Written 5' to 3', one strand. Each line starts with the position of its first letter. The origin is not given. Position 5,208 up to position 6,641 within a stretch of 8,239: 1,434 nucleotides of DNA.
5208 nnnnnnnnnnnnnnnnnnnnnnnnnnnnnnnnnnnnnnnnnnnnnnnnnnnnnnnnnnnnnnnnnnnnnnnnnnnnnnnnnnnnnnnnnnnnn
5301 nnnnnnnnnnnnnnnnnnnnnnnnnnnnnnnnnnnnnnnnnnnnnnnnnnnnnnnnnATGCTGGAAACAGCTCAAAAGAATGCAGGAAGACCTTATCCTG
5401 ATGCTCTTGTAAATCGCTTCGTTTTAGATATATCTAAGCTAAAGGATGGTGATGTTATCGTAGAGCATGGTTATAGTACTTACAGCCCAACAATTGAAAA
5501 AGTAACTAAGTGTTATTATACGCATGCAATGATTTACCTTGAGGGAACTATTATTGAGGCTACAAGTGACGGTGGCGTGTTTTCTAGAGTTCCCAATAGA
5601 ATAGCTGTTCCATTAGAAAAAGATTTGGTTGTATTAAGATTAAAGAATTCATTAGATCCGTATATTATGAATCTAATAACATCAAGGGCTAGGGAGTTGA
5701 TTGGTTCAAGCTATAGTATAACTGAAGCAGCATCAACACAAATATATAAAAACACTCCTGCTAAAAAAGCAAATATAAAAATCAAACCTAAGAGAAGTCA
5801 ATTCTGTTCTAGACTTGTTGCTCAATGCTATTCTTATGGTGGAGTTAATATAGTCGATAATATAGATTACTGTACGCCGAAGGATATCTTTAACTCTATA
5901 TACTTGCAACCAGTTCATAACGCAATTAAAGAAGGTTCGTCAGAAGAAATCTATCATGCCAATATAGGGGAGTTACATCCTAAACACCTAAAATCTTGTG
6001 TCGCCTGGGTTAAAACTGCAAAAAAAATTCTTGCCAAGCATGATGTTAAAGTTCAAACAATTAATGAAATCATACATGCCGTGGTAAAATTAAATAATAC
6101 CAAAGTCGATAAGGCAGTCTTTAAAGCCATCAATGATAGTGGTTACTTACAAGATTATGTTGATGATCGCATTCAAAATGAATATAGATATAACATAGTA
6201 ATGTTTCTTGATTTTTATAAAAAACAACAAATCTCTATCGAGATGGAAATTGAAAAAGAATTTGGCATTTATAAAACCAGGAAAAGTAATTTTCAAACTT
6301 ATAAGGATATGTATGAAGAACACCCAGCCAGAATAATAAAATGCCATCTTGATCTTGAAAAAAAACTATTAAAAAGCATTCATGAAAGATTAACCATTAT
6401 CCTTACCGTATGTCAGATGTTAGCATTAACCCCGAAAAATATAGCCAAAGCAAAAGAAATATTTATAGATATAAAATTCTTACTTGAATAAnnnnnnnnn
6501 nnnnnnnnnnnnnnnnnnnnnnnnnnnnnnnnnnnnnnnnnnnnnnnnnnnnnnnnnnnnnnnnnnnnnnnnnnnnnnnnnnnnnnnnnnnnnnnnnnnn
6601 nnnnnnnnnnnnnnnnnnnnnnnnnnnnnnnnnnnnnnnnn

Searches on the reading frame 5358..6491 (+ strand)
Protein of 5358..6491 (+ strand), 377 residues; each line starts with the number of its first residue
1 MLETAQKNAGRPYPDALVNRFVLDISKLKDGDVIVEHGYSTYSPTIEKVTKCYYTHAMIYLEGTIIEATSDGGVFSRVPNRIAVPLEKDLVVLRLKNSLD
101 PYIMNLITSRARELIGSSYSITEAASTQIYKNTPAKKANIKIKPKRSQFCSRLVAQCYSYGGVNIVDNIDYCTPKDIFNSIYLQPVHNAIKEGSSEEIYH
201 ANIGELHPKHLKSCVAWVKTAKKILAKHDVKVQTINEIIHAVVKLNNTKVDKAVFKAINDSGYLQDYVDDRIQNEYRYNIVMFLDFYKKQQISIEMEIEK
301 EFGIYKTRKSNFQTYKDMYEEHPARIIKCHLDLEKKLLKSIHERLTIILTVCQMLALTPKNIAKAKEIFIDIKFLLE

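Call 4: search_protein_families(library=pfam, proteins=[window:5358-6491:+], max_evalue=1)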
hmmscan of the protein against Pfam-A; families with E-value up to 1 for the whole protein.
window:5358-6491:+ (377 aa): 5 families
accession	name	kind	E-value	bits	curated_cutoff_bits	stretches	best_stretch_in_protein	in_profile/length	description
PF05708.18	Peptidase_C92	-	0.00012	22.6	27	1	28-164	2-124/166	Permuted papain-like amidase enzyme, YaeF/YiiX, C92 family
PF16104.10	FPRL1_inhibitor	-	0.031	14.9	27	1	229-280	39-91/105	Formyl peptide receptor-like 1 inhibitory protein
PF08429.16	PLU-1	-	0.084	12.5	28.5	1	180-262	180-265/338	PLU-1-like protein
PF00410.24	Ribosomal_S8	-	0.095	13.1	24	1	234-307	12-74/126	Ribosomal protein S8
PF00568.29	WH1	-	0.098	13.1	22.4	1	237-317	10-85/111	WH1 domain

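Call 9: search_protein_families(library=ncbifam, proteins=[window:5358-6491:+], max_evalue=1)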
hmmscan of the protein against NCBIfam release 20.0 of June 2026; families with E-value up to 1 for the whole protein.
window:5358-6491:+ (377 aa): 5 families
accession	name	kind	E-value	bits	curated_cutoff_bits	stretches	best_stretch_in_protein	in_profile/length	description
NF008552.0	PRK11479.1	equivalog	9.4e-05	21.6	279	1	26-121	63-156/274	YaeF family permuted papain-like enzyme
NF007458.0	PRK10030.1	equivalog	9.8e-05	21.9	216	1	21-122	17-124/205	YiiX family permuted papain-like enzyme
NF006965.0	PRK09440.1-3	equivalog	0.017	13.8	754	1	212-303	262-350/430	valine--pyruvate transaminase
NF001109.0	PRK00136.1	equivalog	0.057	13.3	119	1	230-292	12-72/131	30S ribosomal protein S8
NF038239.1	T6SS_TssL_short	exception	0.097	12.1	180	1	212-262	30-77/207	type VI secretion system protein TssL, short form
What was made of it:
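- On GNAT/DUF1778 type II TA (TacAT, AtaRT, ItaRT, KacAT): B has no Pfam or NCBIfam hit (calls 4, 9).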

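Call 10: search_protein_families(library=padloc, proteins=[window:5358-6491:+], max_evalue=1)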
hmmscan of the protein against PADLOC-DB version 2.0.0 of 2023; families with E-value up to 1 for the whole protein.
window:5358-6491:+ (377 aa): 0 families
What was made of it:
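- Closest known: Prophage-end 'moron' or defence cargo downstream of tail-fibre genes and next to att sites. Different: The module matches none of the 5,027 PADLOC models (call 10).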

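Call 11: search_protein_families(library=phrogs, proteins=[window:5358-6491:+], max_evalue=1)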
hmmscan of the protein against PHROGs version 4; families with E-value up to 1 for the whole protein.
window:5358-6491:+ (377 aa): 5 families
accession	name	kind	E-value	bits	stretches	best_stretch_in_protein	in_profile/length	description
phrog_1128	-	moron, auxiliary metabolic gene and host takeover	4.8e-08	33.6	1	29-188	23-175/381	enoyl-CoA hydratase/carnithine racemase-like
phrog_20481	-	moron, auxiliary metabolic gene and host takeover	0.021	15.7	0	232-252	33-53/66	toxin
phrog_7423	-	unknown function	0.043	14.6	1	256-300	45-89/126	-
phrog_3282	-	transcription regulation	0.15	13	1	213-258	54-103/158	sigma factor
phrog_21580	-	unknown function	0.97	10.5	0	212-269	7-64/85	-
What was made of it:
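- Tried and rejected: Sequence-family searches gave nothing usable for A or B: Pfam, NCBIfam, PADLOC and PHROGs (calls 4, 9-11).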
